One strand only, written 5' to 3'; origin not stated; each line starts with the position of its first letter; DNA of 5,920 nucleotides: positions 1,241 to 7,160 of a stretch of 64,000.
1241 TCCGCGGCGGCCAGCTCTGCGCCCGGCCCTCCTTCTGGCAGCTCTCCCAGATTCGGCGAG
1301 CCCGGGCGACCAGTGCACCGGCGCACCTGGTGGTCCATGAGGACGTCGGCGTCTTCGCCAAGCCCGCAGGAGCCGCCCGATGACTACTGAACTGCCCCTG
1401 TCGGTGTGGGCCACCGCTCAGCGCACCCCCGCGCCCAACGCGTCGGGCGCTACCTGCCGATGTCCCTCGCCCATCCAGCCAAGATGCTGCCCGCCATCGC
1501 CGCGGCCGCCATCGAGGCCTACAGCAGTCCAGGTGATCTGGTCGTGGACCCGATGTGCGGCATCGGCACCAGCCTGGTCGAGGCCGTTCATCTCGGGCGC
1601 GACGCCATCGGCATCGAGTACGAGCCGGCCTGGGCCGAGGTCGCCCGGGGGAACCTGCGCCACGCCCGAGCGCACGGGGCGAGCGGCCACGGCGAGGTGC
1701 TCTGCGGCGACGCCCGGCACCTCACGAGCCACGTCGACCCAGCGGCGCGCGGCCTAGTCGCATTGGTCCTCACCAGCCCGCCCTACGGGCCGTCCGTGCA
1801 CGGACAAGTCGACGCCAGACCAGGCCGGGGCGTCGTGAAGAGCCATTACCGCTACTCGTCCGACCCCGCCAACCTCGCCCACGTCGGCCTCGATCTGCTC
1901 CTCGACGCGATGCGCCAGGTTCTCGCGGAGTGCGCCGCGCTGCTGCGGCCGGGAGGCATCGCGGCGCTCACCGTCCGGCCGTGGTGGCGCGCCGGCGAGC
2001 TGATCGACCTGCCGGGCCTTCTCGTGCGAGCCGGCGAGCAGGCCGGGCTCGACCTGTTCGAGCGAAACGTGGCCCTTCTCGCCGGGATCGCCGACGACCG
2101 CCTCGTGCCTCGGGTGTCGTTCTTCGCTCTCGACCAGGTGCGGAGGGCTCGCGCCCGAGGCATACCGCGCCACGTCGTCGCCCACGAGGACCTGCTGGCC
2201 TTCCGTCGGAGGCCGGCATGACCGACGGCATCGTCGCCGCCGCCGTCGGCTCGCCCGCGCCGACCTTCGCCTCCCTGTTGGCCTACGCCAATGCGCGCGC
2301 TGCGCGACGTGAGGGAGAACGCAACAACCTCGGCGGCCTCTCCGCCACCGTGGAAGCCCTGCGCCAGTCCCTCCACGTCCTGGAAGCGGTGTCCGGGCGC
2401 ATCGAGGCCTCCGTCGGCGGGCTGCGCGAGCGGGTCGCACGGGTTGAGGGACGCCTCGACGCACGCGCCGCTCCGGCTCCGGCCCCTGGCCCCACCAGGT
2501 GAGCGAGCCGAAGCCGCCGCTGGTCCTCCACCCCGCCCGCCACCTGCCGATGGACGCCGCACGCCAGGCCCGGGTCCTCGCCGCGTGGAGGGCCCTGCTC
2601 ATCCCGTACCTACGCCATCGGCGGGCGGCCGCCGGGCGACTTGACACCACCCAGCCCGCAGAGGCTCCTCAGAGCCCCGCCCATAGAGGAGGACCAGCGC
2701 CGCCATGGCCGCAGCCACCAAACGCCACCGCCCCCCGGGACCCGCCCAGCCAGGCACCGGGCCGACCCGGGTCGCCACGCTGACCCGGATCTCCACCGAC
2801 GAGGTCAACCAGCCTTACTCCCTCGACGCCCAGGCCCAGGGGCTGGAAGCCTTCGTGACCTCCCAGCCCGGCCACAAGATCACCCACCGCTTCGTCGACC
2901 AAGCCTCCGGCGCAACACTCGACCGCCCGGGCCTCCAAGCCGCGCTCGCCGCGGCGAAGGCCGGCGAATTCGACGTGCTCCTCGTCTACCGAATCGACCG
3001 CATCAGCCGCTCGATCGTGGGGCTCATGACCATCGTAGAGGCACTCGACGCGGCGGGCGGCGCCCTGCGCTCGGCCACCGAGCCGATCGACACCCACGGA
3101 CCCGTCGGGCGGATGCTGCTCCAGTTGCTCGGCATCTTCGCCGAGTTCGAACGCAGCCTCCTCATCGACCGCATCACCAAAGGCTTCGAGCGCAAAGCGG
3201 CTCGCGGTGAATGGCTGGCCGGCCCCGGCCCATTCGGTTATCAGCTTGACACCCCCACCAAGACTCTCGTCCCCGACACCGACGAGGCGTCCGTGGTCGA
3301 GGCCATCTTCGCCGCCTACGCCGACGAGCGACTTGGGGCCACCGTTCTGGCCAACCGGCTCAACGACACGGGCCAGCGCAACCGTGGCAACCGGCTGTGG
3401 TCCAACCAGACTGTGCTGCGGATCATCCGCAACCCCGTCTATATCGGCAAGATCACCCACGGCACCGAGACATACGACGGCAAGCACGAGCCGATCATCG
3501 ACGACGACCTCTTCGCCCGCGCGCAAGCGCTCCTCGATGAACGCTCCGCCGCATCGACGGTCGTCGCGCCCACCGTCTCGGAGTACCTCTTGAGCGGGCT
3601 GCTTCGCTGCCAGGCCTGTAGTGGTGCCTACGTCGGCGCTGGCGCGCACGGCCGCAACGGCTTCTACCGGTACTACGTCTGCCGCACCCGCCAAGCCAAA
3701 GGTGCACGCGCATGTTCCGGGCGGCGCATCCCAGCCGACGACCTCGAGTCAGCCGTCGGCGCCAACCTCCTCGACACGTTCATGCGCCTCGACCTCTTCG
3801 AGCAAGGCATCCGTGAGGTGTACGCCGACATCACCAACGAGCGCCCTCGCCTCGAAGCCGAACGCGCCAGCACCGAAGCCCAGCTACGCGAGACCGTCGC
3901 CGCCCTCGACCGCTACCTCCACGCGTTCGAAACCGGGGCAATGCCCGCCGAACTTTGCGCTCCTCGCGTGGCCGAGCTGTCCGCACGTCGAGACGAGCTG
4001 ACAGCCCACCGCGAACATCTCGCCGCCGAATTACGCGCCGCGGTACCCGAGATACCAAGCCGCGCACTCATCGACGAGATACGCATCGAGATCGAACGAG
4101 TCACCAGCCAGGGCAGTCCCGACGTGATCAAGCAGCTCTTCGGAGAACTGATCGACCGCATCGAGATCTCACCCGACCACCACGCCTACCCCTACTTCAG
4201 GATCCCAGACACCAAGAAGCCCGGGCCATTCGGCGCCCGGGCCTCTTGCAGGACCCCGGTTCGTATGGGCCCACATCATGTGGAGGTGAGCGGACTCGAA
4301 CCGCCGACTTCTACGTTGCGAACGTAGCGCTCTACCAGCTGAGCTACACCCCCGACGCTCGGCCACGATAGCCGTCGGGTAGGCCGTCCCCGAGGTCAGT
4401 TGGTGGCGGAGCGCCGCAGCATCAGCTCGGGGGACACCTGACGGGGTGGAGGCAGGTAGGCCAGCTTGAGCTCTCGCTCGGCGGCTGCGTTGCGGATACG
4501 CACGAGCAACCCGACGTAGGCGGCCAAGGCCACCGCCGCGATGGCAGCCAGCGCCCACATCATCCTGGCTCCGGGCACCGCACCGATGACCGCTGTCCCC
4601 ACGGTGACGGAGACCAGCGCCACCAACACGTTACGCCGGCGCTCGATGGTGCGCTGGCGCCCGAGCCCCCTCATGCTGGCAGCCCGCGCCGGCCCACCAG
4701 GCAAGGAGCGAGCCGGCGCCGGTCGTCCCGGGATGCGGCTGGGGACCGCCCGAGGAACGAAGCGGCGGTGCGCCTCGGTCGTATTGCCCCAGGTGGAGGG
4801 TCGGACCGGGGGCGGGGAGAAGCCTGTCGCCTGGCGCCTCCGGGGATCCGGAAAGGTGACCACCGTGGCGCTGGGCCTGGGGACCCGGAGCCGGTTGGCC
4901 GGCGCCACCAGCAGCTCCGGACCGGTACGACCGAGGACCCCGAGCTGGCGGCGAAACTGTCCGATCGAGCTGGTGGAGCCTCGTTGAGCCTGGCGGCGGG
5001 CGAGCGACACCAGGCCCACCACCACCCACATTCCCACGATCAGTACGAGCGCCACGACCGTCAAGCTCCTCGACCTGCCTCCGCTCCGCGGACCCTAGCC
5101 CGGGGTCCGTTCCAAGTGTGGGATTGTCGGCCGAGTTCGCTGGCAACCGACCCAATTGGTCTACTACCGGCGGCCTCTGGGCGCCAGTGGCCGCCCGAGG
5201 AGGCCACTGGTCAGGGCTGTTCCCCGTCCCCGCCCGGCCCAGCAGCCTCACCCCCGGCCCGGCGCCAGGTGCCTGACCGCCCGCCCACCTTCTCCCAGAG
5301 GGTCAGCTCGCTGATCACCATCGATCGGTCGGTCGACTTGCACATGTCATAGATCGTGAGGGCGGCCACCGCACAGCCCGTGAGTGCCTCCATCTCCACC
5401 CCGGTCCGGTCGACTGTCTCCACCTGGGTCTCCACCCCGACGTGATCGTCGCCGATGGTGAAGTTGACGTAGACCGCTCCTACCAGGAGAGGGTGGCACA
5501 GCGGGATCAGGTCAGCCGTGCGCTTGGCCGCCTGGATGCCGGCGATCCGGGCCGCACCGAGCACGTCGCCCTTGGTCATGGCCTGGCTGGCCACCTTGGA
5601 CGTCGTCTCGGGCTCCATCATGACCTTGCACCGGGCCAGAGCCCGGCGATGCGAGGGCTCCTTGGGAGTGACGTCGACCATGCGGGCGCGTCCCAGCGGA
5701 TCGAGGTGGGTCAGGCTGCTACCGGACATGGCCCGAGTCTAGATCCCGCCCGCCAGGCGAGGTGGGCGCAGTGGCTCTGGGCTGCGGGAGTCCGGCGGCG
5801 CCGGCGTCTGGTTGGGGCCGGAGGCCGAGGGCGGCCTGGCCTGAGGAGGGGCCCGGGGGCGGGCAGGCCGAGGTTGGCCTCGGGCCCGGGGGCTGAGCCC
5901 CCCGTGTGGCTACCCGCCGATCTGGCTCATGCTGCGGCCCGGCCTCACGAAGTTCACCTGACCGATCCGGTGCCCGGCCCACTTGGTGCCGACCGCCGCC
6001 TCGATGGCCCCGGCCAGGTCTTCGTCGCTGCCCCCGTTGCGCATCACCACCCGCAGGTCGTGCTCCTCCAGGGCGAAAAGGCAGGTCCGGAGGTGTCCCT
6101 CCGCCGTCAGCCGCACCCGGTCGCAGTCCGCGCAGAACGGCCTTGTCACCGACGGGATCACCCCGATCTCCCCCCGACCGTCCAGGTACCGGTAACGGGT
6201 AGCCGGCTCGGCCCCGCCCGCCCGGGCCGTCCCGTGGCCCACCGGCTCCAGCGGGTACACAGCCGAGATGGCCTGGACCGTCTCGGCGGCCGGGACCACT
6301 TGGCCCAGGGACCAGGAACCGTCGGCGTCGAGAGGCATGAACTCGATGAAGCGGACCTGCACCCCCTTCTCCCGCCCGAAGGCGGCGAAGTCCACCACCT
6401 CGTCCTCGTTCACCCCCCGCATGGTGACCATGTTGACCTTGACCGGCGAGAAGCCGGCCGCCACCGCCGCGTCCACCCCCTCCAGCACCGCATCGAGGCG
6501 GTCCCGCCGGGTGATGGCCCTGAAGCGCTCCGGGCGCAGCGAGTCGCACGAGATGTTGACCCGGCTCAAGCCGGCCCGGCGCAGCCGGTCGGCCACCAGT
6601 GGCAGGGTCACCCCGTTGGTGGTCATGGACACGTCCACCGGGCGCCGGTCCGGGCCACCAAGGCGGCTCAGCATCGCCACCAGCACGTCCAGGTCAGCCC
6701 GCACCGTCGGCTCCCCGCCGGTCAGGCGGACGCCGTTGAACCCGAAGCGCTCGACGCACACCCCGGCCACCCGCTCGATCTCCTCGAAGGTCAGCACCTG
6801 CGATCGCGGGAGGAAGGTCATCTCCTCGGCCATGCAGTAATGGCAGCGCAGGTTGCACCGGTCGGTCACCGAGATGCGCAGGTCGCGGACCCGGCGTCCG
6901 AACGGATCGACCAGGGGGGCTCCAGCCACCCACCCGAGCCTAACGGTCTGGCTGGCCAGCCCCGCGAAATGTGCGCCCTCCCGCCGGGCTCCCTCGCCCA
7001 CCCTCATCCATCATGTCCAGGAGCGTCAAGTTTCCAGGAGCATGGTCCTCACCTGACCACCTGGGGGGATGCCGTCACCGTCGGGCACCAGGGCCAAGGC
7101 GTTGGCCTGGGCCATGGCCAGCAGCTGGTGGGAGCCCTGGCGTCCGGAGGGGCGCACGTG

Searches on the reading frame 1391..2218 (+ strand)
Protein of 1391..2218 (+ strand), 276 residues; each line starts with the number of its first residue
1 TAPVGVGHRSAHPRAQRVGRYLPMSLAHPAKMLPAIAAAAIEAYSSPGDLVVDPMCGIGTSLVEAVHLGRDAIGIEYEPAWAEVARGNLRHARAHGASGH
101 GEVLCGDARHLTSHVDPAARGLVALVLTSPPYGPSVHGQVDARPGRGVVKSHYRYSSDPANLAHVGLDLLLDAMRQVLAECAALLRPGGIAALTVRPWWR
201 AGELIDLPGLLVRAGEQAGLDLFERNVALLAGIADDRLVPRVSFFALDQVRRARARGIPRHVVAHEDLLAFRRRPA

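Call 53: search_protein_families(library=pfam, proteins=[window:1391-2218:+], max_evalue=0.001)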
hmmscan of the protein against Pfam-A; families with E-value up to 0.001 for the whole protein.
window:1391-2218:+ (276 aa): 4 families
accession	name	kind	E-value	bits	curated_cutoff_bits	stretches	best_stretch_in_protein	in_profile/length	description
PF01555.25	N6_N4_Mtase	-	3.8e-13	50.3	26.7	1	26-84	160-218/221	DNA methylase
PF01170.24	UPF0020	-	5.7e-09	36.4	22.3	1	27-137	7-136/197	RMKL-like, methyltransferase domain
PF13649.12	Methyltransf_25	-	7.9e-05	23.7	27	0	51-112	1-59/97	Methyltransferase domain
PF08241.18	Methyltransf_11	-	0.00028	21.9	21.2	0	56-111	5-54/95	Methyltransferase domain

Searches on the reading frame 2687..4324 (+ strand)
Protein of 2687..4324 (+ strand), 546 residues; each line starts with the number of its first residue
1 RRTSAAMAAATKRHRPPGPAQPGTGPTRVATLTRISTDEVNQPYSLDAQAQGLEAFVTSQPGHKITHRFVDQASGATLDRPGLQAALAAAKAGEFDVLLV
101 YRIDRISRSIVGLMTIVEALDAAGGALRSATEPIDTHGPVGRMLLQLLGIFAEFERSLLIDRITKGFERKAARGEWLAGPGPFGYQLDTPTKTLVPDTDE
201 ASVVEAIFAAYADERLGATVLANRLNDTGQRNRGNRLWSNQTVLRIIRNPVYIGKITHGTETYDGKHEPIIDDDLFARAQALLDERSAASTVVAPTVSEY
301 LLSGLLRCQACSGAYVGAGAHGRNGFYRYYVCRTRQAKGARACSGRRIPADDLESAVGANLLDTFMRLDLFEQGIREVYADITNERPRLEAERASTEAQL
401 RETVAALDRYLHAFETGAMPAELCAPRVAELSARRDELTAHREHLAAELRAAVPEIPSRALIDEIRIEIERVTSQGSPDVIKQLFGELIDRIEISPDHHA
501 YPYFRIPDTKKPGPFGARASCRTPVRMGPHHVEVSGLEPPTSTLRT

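Call 11: search_protein_families(library=pfam, proteins=[window:2687-4324:+], max_evalue=0.001)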
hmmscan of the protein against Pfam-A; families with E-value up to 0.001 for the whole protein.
window:2687-4324:+ (546 aa): 3 families
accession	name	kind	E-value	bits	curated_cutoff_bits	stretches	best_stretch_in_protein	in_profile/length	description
PF00239.26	Resolvase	-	7e-36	123.9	23.3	1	32-176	4-145/145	Resolvase, N terminal domain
PF07508.19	Recombinase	-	1.1e-19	71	21.1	1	199-286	2-102/102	Recombinase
PF13408.12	Zn_ribbon_recom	-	1.2e-14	54.8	25.3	1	301-360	1-56/58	Recombinase zinc beta ribbon domain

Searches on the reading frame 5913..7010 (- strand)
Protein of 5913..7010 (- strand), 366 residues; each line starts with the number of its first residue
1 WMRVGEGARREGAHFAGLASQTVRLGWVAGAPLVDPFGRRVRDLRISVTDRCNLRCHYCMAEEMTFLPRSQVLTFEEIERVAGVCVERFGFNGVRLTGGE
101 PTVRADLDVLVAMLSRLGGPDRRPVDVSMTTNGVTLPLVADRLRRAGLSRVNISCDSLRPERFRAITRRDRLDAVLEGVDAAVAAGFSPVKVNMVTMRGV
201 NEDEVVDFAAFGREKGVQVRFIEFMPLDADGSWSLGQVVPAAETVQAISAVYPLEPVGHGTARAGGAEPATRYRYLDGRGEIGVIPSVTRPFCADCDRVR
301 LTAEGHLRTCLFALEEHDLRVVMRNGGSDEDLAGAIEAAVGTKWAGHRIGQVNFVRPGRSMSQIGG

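Call 11: search_protein_families(library=pfam, proteins=[window:5913-7010:-], max_evalue=0.001)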
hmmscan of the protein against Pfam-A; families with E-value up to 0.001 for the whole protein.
window:5913-7010:- (366 aa): 3 families
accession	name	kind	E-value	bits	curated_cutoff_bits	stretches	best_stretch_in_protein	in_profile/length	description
PF04055.27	Radical_SAM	-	2.6e-37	129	29.5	1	46-211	1-165/166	Radical SAM superfamily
PF06463.18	Mob_synth_C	-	3.2e-33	114.9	37.4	1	217-347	1-126/128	Molybdenum Cofactor Synthesis C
PF13353.11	Fer4_12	-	2e-05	25.4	22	1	50-118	13-78/137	4Fe-4S single cluster domain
